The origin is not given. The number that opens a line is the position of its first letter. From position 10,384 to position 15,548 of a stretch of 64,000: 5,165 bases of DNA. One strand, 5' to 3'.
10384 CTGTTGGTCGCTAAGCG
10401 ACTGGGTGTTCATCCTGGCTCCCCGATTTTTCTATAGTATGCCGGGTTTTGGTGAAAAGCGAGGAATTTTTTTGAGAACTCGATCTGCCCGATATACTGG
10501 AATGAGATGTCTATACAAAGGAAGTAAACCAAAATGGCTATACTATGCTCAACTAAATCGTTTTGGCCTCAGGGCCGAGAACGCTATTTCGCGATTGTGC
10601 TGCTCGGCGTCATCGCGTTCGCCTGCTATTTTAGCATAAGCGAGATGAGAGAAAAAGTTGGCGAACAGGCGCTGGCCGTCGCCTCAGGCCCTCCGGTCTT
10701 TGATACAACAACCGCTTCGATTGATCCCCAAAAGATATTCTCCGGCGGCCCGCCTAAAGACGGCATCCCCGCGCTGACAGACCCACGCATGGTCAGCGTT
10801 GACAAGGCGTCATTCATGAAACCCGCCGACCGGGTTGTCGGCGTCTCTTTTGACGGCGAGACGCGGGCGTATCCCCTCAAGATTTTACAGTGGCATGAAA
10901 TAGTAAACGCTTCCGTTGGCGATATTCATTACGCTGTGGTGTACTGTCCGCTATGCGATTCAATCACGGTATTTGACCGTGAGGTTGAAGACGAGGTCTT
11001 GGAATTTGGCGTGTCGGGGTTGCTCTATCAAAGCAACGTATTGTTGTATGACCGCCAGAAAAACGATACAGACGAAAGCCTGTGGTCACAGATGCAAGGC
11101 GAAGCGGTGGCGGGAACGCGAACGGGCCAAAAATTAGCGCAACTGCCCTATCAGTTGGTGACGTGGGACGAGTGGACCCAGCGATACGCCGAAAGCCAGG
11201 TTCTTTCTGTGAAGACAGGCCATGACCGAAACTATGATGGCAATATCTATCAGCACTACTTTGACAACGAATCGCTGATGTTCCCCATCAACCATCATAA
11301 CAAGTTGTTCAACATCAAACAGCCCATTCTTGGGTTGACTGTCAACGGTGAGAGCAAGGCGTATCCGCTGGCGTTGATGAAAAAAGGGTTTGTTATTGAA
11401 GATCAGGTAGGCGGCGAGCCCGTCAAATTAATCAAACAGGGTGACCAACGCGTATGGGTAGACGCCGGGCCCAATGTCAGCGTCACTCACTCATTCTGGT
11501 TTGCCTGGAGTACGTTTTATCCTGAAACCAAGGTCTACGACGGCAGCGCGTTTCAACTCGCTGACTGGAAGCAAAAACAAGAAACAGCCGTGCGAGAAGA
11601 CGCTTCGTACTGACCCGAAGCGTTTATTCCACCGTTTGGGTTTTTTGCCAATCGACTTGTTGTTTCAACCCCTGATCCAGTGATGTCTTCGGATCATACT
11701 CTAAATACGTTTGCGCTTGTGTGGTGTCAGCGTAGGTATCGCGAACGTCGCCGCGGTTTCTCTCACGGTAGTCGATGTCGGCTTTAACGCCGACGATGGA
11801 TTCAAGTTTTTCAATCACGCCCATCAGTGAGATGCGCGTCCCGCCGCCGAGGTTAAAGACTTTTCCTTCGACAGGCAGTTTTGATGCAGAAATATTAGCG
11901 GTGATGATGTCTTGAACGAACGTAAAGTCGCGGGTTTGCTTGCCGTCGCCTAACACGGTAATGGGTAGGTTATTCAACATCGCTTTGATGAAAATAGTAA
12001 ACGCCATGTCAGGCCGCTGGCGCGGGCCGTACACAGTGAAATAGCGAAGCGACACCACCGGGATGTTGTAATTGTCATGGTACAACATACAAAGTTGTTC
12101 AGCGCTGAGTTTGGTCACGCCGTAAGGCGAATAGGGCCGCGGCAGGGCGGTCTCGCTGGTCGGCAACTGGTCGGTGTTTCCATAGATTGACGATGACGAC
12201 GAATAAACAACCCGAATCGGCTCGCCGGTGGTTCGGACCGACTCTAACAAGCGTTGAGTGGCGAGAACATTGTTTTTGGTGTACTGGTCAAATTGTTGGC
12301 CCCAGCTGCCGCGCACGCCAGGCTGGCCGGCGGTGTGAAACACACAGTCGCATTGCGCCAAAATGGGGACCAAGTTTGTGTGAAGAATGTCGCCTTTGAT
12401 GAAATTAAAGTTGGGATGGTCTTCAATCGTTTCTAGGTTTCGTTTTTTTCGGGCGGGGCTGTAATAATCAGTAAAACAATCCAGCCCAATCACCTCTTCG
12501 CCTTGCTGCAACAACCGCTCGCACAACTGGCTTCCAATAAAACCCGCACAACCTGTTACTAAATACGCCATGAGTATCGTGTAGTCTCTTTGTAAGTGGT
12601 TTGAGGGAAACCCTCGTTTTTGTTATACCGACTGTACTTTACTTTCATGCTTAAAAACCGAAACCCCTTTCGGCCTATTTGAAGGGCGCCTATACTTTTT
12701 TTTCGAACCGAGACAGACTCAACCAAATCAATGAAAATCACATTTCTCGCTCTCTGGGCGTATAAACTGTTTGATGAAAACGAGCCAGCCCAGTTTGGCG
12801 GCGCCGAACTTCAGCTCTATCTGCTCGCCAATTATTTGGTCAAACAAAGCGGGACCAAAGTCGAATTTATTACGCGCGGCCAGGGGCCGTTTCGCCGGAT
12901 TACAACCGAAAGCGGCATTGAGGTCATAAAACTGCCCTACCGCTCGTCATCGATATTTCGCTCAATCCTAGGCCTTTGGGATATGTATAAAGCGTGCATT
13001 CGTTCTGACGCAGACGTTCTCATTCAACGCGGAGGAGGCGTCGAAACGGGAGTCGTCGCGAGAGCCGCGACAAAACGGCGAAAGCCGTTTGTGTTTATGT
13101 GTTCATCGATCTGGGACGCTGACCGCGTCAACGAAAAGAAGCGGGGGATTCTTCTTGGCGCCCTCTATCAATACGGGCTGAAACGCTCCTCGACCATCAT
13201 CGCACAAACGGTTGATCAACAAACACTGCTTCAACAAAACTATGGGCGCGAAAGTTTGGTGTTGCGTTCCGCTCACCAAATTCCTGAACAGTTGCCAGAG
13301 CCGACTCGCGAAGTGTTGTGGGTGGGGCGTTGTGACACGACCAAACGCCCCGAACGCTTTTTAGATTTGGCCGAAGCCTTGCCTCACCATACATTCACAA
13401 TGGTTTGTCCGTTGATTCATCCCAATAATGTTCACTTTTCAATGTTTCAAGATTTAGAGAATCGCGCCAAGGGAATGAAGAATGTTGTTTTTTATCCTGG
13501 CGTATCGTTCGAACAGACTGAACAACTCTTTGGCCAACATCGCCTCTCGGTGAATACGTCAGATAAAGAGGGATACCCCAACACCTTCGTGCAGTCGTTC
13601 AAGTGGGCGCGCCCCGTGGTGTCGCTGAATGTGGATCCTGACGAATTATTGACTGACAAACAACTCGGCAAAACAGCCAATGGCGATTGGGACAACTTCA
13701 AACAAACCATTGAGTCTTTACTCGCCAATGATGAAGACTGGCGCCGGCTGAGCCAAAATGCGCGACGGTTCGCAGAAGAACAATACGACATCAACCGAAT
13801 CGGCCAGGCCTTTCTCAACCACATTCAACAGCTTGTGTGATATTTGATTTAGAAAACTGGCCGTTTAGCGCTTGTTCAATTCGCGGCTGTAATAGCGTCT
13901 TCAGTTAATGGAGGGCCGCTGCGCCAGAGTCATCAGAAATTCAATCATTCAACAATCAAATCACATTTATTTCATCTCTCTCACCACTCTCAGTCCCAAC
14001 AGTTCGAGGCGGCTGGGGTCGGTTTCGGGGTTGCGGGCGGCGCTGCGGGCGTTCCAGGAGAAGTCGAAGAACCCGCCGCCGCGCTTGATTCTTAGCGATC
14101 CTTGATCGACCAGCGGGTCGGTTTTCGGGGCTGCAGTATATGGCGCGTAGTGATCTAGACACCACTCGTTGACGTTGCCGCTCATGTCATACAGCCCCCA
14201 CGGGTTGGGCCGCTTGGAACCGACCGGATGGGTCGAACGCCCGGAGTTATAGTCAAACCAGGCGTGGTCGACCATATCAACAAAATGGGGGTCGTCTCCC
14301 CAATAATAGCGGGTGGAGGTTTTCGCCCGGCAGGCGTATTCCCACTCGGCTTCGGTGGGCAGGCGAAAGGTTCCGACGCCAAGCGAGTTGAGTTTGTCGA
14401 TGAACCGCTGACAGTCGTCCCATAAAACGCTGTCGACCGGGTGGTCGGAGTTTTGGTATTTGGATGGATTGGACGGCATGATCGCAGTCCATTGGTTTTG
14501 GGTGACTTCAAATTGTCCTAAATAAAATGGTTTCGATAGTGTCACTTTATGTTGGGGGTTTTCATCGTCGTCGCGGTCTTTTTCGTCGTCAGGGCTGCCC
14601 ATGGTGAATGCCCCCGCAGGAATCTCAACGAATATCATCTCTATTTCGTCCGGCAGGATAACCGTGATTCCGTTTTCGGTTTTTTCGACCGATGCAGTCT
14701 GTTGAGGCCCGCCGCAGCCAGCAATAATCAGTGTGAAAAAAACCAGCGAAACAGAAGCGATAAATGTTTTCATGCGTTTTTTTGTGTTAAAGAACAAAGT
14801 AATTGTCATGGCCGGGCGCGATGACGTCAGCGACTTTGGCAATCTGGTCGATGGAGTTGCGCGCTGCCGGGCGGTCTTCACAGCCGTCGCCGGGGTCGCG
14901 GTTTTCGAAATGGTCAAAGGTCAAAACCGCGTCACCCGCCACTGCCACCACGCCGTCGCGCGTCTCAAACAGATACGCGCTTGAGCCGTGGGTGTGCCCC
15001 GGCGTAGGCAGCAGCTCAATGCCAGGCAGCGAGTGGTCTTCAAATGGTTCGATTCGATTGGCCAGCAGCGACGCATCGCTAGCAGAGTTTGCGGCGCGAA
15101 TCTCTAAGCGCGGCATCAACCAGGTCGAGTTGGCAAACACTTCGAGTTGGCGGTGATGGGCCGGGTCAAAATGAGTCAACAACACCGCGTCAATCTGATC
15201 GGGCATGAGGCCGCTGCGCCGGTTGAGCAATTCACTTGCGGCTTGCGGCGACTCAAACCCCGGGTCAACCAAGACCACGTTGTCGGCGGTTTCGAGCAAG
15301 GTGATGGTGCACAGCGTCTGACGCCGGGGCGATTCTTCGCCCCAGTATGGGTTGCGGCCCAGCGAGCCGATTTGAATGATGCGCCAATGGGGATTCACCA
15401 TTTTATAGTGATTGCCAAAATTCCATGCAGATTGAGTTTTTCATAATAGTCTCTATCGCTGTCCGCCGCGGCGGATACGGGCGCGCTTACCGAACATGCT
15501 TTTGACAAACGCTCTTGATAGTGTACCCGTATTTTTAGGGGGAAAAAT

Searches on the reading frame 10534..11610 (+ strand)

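Call 56: search_protein_families(library=pfam, proteins=[window:10534-11610:+], max_evalue=0.0001)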
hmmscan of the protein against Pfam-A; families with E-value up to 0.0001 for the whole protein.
window:10534-11610:+ (359 aa): 1 family
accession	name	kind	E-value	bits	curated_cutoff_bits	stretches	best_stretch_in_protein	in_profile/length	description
PF11376.13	DUF3179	-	9.4e-81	271.9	27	1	75-310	1-233/292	Protein of unknown function (DUF3179)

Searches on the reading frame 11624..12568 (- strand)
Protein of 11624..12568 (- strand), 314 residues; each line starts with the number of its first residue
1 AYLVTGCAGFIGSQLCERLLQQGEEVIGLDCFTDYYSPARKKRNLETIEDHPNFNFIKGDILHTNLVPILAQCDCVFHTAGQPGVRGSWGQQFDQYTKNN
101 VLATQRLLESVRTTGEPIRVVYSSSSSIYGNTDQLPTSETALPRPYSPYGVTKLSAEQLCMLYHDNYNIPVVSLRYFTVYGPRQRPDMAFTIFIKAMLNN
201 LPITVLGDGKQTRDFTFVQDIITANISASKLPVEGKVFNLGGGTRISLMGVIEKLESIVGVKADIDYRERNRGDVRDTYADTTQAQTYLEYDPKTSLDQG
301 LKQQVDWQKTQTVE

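Call 56: search_protein_families(library=pfam, proteins=[window:11624-12568:-], max_evalue=0.0001)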
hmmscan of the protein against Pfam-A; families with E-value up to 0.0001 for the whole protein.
window:11624-12568:- (314 aa): 8 families
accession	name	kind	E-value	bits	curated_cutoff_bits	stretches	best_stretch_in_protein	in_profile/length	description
PF01370.27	Epimerase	-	1.2e-56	192.3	20.9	1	3-241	2-240/240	NAD dependent epimerase/dehydratase family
PF16363.11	GDP_Man_Dehyd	-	1.8e-56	192.5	27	1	3-303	1-331/332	GDP-mannose 4,6 dehydratase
PF01073.25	3Beta_HSD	-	2.2e-21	76.5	22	1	3-230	1-230/280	3-beta hydroxysteroid dehydrogenase/isomerase family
PF07993.18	NAD_binding_4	-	7.3e-10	38.9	20.1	1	4-181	1-209/258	Male sterility protein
PF02719.21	Polysacc_synt_2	-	3.9e-09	36.5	20.2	1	3-264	2-252/293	Polysaccharide biosynthesis protein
PF04321.23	RmlD_sub_bind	-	1.8e-08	34.2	27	1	3-222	4-190/287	RmlD substrate binding domain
PF13460.12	NAD_binding_10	-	2.1e-05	24.9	27.2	1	6-146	1-120/184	NAD(P)H-binding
PF08659.16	KR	-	9.4e-05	22.8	22.6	0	1-135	2-147/180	KR domain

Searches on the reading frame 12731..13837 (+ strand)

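Call 56: search_protein_families(library=pfam, proteins=[window:12731-13837:+], max_evalue=0.0001)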
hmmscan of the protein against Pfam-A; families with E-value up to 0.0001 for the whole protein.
window:12731-13837:+ (369 aa): 4 families
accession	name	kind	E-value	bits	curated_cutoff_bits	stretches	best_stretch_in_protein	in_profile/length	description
PF13692.12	Glyco_trans_1_4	-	2e-09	38.3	27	1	194-333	3-142/142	Glycosyl transferases group 1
PF00534.26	Glycos_transf_1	-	1.3e-08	35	26.4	1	186-346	9-171/172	Glycosyl transferases group 1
PF13439.12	Glyco_transf_4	-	2e-08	34.9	28.5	1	22-172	1-153/170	Glycosyltransferase Family 4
PF13579.12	Glyco_trans_4_4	-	2.2e-08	35.1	29.7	1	23-172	1-146/158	Glycosyl transferase 4-like domain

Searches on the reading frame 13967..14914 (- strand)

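Call 56: search_protein_families(library=pfam, proteins=[window:13967-14914:-], max_evalue=0.0001)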
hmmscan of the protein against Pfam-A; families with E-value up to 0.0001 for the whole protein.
window:13967-14914:- (315 aa): 1 family
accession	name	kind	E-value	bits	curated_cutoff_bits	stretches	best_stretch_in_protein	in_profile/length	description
PF03781.23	FGE-sulfatase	-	8.8e-49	166.9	23.3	1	95-312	5-255/255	Sulfatase-modifying factor enzyme 1-like domain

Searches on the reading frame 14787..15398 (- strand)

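Call 56: search_protein_families(library=pfam, proteins=[window:14787-15398:-], max_evalue=0.0001)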
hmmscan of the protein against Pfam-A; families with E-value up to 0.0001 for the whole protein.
window:14787-15398:- (203 aa): 1 family
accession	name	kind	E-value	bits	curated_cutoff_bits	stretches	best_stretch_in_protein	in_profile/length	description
PF00753.33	Lactamase_B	-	1.9e-19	70.8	22.7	1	29-197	5-196/196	Metallo-beta-lactamase superfamily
